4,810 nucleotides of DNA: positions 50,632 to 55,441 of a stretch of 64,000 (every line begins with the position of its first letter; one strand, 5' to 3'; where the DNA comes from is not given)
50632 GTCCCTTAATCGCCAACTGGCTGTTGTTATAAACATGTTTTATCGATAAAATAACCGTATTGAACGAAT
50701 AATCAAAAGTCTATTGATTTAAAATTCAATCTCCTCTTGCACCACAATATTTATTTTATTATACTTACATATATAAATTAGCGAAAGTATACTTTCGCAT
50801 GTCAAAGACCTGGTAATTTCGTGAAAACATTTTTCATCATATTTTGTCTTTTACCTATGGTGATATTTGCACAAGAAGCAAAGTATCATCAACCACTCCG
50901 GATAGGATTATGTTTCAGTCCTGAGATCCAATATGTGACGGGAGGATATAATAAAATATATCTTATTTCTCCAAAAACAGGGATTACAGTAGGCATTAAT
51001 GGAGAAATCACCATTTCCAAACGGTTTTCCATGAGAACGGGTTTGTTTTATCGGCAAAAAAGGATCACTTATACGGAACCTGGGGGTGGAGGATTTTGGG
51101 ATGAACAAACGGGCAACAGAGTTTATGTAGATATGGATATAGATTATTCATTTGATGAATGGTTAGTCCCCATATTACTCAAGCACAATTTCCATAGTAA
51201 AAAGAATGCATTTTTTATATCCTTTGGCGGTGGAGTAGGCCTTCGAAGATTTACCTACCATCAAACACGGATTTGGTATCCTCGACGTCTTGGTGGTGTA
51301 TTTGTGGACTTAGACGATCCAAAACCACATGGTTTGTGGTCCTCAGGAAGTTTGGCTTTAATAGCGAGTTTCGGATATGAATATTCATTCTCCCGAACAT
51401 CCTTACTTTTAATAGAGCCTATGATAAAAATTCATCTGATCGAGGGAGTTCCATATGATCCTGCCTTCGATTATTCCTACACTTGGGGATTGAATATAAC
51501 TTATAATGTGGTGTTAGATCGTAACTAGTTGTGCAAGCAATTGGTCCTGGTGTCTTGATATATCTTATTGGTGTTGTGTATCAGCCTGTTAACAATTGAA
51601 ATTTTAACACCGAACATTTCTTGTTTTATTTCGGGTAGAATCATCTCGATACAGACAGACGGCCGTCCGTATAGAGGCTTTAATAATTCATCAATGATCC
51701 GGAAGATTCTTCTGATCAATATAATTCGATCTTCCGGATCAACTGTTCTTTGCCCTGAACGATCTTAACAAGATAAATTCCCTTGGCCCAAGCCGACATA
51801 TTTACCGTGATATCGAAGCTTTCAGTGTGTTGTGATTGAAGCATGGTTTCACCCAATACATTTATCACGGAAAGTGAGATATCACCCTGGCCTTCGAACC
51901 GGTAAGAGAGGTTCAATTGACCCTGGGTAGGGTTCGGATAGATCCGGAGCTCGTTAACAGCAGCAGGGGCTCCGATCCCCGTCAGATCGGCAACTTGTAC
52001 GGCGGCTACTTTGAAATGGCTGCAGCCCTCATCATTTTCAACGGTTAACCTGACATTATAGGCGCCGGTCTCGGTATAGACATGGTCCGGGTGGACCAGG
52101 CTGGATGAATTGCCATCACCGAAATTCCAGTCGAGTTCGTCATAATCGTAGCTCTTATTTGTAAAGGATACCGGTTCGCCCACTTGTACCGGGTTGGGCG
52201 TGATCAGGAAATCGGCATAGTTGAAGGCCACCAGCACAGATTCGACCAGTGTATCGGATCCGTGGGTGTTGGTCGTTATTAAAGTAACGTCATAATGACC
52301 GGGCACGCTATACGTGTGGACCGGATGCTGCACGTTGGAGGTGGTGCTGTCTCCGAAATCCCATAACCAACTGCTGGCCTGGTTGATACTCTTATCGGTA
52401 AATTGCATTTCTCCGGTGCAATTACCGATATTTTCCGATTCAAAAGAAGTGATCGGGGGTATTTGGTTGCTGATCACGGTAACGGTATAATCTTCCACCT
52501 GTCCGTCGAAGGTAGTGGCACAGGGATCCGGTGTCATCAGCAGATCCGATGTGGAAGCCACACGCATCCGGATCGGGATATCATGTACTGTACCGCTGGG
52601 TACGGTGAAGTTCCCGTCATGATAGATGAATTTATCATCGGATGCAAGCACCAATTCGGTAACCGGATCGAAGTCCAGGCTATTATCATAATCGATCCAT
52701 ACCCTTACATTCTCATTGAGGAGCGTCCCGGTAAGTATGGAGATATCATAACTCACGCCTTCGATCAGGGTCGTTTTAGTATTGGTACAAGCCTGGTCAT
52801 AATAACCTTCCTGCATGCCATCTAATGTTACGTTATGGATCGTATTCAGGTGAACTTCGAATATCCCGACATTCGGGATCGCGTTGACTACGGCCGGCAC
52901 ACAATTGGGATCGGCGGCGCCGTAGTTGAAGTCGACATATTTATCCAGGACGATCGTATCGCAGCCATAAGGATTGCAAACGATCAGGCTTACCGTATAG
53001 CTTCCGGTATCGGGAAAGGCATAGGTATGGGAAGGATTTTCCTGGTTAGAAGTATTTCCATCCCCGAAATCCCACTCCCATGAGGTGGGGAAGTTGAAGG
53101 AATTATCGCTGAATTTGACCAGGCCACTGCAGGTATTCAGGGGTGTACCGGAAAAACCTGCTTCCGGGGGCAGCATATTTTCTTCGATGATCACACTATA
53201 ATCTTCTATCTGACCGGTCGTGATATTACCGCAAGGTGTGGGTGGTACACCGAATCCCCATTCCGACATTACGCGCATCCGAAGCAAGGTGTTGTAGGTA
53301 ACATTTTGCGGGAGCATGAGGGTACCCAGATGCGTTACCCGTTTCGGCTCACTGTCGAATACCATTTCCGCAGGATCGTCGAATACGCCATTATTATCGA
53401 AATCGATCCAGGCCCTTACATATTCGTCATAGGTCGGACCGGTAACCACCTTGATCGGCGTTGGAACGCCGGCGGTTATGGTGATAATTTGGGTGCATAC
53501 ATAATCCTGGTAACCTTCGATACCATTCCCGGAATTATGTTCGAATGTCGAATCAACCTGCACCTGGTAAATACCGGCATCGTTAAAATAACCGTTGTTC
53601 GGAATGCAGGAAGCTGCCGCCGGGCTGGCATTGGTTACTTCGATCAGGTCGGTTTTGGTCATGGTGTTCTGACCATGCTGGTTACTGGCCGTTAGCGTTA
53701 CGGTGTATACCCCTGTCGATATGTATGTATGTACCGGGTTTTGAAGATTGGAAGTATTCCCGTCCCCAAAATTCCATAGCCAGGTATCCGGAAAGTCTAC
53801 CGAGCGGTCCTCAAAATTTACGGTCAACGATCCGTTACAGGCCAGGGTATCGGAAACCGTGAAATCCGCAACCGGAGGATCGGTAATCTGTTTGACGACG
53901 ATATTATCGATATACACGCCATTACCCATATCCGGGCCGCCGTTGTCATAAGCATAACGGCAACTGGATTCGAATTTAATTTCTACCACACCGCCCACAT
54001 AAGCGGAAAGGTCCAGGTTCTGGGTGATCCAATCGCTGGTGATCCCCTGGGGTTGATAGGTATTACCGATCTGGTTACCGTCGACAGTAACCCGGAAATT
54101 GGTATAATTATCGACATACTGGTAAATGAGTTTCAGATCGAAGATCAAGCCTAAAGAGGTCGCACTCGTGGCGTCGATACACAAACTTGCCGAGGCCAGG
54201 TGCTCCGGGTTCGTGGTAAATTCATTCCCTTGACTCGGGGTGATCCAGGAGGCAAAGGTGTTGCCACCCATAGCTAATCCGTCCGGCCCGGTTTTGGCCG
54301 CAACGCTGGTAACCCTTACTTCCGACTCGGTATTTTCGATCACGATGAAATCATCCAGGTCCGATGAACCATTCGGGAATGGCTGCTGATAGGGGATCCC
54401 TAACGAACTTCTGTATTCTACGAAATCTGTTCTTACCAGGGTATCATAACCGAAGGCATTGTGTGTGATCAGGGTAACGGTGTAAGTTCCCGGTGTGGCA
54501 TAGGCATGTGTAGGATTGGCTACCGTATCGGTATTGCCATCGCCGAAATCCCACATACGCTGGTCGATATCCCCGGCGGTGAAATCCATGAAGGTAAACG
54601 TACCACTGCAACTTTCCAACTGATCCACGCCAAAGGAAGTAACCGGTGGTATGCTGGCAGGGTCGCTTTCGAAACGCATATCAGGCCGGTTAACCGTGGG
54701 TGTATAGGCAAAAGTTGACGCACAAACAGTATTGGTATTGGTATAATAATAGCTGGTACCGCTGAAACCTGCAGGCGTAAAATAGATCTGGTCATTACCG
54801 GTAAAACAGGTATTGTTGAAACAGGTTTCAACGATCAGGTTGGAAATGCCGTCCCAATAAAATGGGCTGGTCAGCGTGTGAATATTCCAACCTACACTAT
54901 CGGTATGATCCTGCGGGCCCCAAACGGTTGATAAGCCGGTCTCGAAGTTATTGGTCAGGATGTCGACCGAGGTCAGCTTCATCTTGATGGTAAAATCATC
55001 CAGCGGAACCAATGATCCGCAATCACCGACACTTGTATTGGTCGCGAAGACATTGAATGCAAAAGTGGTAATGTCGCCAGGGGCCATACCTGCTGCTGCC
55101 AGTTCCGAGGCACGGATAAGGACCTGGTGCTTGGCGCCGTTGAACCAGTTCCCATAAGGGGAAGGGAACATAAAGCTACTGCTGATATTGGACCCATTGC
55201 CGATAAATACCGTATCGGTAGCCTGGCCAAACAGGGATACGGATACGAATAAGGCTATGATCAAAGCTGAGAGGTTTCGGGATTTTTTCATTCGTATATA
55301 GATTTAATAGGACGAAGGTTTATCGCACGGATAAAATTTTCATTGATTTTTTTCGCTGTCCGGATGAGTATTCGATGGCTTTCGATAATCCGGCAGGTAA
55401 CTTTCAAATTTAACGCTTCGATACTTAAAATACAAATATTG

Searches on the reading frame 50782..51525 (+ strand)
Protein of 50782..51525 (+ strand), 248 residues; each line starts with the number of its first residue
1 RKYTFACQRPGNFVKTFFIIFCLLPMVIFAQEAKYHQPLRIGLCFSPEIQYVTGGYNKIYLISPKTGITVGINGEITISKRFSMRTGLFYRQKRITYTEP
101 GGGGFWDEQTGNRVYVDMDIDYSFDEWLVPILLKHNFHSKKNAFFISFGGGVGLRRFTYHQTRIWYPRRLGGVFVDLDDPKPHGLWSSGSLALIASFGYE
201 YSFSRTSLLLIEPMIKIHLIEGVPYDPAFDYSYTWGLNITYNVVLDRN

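Call 18: search_protein_families(library=pfam, proteins=[window:50782-51525:+], max_evalue=0.001)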
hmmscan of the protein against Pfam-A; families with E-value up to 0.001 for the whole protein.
window:50782-51525:+ (248 aa): 1 family
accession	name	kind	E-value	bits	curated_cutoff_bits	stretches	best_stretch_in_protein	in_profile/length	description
PF13568.12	OMP_b-brl_2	-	7e-05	23.4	27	1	29-150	1-113/175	Outer membrane protein beta-barrel domain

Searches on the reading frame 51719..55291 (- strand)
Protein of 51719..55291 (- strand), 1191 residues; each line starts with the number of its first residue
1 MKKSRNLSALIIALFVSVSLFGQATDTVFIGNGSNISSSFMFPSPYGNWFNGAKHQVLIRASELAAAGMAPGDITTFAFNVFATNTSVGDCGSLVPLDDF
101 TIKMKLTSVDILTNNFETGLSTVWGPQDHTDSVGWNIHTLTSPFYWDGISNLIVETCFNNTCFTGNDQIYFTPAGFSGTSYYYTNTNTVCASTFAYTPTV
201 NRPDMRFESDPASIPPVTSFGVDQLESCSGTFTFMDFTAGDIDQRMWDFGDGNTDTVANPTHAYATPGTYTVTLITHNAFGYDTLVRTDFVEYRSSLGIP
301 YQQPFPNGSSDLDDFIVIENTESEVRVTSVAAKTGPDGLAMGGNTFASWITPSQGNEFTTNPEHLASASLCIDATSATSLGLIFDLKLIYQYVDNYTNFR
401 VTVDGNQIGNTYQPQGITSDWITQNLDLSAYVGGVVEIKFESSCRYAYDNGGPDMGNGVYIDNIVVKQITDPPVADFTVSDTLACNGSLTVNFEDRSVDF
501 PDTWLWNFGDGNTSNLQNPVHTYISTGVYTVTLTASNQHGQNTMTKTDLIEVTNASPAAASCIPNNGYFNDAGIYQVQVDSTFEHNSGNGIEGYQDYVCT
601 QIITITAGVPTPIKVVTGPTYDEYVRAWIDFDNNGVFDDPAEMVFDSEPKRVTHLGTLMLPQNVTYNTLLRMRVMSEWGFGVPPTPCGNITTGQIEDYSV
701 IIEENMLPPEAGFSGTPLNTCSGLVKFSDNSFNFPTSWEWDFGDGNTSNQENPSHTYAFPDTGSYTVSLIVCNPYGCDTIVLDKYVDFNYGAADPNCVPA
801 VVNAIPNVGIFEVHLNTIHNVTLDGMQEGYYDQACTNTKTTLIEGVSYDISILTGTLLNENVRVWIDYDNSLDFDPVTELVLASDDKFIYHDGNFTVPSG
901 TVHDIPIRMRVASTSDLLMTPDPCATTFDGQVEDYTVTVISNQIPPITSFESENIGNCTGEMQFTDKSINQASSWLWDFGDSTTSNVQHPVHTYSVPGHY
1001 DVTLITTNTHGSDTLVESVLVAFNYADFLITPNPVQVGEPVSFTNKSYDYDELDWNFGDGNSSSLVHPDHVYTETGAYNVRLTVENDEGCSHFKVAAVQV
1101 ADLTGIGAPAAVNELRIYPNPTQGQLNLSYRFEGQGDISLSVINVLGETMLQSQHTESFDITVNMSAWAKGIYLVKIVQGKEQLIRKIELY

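Call 48: search_protein_families(library=pfam, proteins=[window:51719-55291:-], max_evalue=0.01)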
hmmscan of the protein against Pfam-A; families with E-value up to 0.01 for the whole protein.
window:51719-55291:- (1191 aa): 7 families
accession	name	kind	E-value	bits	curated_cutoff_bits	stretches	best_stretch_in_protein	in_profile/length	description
PF18911.6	PKD_4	-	8.6e-73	240.9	27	5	471-552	2-85/85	PKD domain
PF00801.26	PKD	-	1.7e-46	156.6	23.5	5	1032-1089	8-70/80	PKD domain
PF20009.4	GEVED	-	1e-30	106.8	24.4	2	624-700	1-77/78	GEVED domain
PF18962.6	Por_Secre_tail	-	5e-14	52.8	27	1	1117-1188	1-73/75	Secretion system C-terminal sorting domain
PF08329.16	ChitinaseA_N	-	0.00013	22.1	21.2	0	1066-1105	73-112/133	Chitinase A, N-terminal domain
PF18981.6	InlK_D3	-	0.00031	21.2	25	0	524-544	47-67/75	Internalin K domain (D3/D4)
PF20773.4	InhA-like_MAM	-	0.0032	17.4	26.9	1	403-467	101-163/191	Immune inhibitor A-like, MAM domain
